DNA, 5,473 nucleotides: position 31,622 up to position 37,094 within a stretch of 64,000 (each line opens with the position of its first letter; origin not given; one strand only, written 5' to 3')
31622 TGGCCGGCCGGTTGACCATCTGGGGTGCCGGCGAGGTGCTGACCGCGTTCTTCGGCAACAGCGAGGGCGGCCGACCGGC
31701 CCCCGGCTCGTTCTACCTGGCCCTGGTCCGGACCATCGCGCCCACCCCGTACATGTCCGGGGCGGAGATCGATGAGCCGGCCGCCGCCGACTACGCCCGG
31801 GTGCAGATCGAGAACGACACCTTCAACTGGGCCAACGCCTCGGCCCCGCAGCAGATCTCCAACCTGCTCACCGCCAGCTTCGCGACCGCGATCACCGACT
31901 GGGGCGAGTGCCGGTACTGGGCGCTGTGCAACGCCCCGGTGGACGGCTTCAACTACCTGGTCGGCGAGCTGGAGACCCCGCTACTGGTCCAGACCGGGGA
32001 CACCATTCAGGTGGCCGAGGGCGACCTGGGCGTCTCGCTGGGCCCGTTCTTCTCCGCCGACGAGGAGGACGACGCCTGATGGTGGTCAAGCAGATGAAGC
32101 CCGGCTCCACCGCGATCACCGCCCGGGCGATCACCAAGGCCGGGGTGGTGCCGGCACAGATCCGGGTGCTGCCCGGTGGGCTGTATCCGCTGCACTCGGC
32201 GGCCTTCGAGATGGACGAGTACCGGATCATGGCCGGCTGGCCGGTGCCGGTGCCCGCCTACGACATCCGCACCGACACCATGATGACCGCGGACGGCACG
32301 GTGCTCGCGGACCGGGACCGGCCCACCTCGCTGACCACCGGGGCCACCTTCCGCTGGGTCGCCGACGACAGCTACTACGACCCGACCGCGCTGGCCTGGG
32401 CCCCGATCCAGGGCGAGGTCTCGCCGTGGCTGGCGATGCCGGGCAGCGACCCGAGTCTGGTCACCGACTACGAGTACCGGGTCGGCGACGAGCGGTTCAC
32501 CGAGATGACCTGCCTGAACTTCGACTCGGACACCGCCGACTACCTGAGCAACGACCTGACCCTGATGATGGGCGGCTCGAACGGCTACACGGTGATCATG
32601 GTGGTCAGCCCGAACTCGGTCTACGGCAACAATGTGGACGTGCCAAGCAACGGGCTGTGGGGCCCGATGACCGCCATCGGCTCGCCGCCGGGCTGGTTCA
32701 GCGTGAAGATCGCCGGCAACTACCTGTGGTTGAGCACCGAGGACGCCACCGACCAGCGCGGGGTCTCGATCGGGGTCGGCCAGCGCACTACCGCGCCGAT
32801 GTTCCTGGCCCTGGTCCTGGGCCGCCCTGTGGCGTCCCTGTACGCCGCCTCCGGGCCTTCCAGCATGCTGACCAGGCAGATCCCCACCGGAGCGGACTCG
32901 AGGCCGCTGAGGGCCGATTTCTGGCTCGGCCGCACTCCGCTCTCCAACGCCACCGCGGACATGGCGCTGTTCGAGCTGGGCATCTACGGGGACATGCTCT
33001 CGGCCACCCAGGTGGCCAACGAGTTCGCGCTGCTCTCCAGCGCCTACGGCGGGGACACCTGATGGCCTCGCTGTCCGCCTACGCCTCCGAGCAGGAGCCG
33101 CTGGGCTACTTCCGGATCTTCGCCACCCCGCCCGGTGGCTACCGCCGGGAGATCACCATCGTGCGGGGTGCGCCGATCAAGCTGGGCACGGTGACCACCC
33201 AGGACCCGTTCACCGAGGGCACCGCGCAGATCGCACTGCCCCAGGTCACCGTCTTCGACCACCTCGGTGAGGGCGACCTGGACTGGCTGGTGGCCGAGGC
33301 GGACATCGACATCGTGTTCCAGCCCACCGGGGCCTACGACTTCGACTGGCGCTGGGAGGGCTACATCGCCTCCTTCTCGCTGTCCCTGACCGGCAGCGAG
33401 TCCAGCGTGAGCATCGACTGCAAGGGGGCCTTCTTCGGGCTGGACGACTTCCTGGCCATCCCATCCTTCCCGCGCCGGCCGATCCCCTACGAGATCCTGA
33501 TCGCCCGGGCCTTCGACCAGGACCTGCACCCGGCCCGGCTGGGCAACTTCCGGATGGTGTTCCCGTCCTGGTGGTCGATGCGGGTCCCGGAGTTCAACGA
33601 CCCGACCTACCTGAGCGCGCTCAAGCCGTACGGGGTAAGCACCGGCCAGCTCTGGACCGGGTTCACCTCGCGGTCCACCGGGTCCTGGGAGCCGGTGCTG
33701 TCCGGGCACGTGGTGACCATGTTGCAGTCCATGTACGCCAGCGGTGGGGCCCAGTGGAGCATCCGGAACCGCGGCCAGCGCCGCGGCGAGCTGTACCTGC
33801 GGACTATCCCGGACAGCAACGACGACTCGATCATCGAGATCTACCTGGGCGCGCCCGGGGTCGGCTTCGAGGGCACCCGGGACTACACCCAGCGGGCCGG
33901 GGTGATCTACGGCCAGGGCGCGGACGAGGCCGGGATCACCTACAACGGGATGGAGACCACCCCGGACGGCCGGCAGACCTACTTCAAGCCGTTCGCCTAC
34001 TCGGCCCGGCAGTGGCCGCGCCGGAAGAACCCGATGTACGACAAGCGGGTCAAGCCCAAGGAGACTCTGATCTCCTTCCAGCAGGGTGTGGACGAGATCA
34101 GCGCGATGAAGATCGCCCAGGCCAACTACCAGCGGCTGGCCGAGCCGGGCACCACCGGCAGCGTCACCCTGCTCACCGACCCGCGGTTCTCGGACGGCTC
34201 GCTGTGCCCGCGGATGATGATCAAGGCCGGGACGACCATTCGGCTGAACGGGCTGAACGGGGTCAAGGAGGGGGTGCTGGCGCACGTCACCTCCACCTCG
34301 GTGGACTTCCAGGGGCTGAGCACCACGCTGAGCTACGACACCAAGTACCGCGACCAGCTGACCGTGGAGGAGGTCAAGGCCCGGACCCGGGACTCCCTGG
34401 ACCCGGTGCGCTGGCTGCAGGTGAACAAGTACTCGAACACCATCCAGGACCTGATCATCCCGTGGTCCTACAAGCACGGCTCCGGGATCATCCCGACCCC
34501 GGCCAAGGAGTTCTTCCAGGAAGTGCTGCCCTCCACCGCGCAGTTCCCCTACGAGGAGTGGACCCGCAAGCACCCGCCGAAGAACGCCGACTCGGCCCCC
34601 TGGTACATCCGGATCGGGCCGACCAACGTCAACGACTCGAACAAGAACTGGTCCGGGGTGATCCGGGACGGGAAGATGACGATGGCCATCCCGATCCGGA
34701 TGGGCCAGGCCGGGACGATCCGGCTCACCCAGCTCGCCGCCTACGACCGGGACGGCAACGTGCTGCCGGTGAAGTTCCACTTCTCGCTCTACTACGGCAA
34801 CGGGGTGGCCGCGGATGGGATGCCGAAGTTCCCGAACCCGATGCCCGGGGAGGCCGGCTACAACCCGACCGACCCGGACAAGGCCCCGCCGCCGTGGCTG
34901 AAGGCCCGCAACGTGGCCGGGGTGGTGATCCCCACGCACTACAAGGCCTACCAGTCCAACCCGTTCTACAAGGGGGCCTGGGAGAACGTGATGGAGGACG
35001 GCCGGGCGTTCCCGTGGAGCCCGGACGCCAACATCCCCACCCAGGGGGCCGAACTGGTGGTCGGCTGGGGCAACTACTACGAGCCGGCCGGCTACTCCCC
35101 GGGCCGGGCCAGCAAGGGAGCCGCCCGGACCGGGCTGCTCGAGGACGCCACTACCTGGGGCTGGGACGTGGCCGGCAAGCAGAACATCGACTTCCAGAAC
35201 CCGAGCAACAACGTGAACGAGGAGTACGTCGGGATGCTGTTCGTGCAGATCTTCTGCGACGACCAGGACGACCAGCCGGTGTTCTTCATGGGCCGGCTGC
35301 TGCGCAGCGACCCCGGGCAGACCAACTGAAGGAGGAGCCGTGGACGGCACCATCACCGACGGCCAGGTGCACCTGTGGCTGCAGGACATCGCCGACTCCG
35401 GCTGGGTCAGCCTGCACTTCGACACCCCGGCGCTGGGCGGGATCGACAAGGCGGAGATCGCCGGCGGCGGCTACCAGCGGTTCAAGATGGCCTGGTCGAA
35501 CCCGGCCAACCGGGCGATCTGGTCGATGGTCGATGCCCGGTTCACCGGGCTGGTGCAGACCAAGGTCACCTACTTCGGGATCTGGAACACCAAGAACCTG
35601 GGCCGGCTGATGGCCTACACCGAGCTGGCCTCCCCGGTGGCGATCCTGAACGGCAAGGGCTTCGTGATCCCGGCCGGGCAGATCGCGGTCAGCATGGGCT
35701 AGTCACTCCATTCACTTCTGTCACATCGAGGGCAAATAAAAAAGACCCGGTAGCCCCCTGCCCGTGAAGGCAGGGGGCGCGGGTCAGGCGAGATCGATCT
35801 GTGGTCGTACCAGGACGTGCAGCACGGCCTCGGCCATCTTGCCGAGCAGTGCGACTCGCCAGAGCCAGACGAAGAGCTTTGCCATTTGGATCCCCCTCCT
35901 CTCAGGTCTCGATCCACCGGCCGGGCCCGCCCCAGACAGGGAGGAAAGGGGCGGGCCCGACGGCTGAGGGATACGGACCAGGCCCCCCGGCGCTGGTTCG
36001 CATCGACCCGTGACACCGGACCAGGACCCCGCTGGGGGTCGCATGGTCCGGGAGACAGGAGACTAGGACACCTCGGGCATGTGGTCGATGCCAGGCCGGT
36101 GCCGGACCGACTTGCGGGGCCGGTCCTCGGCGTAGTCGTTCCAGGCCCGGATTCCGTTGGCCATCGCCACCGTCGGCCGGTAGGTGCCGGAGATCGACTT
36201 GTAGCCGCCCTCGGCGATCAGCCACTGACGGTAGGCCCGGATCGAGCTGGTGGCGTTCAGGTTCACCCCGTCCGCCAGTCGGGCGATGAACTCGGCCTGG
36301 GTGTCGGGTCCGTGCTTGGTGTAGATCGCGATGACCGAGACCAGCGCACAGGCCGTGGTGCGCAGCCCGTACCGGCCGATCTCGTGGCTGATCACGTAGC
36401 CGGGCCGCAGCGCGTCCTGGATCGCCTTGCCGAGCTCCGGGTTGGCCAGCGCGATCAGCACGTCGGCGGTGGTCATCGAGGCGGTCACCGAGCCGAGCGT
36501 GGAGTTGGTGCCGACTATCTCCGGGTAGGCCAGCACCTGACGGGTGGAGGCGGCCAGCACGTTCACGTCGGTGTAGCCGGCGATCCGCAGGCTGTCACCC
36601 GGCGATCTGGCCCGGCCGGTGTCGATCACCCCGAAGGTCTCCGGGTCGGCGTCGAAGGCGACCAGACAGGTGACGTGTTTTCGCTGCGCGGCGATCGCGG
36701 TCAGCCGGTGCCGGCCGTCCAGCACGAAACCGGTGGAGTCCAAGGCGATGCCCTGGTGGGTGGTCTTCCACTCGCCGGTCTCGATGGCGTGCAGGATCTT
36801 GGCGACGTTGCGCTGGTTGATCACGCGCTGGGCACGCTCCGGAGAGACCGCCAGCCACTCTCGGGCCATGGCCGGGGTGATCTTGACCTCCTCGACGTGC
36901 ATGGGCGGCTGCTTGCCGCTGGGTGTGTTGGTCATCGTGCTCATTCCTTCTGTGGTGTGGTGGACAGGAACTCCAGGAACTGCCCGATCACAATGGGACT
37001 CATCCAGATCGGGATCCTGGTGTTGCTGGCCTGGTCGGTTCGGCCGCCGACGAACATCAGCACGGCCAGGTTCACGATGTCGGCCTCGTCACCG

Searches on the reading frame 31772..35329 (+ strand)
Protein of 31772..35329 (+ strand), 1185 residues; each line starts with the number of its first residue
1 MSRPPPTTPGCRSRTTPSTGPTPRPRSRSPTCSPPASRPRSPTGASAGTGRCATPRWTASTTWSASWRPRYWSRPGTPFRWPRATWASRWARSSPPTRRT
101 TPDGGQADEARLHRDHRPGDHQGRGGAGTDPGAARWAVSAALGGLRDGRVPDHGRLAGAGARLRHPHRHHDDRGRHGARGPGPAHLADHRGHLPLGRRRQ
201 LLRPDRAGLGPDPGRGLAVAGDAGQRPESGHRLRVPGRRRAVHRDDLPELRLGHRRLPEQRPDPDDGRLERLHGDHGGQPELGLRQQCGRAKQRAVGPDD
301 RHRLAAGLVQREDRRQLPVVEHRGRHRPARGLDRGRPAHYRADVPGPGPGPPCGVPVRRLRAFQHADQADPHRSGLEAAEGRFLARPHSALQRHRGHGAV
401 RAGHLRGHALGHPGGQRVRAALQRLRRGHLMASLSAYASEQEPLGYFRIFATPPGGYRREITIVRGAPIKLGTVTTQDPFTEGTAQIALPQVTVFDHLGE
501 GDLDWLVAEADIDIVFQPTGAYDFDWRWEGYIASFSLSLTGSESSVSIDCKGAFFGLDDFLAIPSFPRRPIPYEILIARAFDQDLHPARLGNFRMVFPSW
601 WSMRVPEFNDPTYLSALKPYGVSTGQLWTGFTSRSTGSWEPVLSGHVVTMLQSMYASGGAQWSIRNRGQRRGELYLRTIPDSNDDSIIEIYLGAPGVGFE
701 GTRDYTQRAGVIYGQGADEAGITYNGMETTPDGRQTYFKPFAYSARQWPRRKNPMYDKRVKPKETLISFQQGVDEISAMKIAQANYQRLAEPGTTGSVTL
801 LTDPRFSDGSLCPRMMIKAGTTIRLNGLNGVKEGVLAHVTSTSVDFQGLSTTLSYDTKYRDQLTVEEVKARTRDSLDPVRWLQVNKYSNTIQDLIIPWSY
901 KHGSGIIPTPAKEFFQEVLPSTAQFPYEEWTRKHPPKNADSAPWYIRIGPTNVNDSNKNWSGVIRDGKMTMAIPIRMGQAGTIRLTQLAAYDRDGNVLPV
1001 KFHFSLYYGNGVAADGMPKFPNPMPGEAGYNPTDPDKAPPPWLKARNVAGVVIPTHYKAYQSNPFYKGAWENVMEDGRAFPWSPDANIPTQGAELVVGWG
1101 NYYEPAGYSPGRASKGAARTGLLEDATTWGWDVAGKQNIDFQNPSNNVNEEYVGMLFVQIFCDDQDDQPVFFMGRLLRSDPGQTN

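Call 17: search_protein_families(library=pfam, proteins=[window:31772-35329:+], max_evalue=0.001)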
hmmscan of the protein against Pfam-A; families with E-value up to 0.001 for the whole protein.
window:31772-35329:+ (1185 aa): 0 families

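Call 58: search_solved_structures(query=window:31772-35329:+, max_evalue=0.01)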
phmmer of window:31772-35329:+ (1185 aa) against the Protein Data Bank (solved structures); distinct sequences matched with E-value up to 0.01: 0.

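Call 59: search_protein_families(library=phrogs, proteins=[window:31772-35329:+], max_evalue=0.001)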
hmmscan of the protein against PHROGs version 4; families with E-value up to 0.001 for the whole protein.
window:31772-35329:+ (1185 aa): 0 families

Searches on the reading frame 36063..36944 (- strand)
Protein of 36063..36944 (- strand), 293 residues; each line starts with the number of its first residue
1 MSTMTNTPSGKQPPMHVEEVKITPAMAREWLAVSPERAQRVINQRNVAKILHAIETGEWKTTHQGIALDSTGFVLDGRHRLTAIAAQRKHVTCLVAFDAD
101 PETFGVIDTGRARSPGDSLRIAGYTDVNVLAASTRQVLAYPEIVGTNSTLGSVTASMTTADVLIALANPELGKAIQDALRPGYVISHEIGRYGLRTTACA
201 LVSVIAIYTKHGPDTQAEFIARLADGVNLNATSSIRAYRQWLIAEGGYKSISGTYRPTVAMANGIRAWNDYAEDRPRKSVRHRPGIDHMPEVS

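Call 15: search_protein_families(library=phrogs, proteins=[window:36063-36944:-], max_evalue=0.001)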
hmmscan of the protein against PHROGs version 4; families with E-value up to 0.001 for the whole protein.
window:36063-36944:- (293 aa): 1 family
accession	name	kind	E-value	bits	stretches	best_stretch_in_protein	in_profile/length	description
phrog_5931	-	unknown function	2.8e-44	152.7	1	14-286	7-268/282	-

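Call 18: search_protein_families(library=pfam, proteins=[window:36063-36944:-], max_evalue=0.01)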
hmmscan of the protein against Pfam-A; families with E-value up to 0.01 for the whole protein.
window:36063-36944:- (293 aa): 0 families
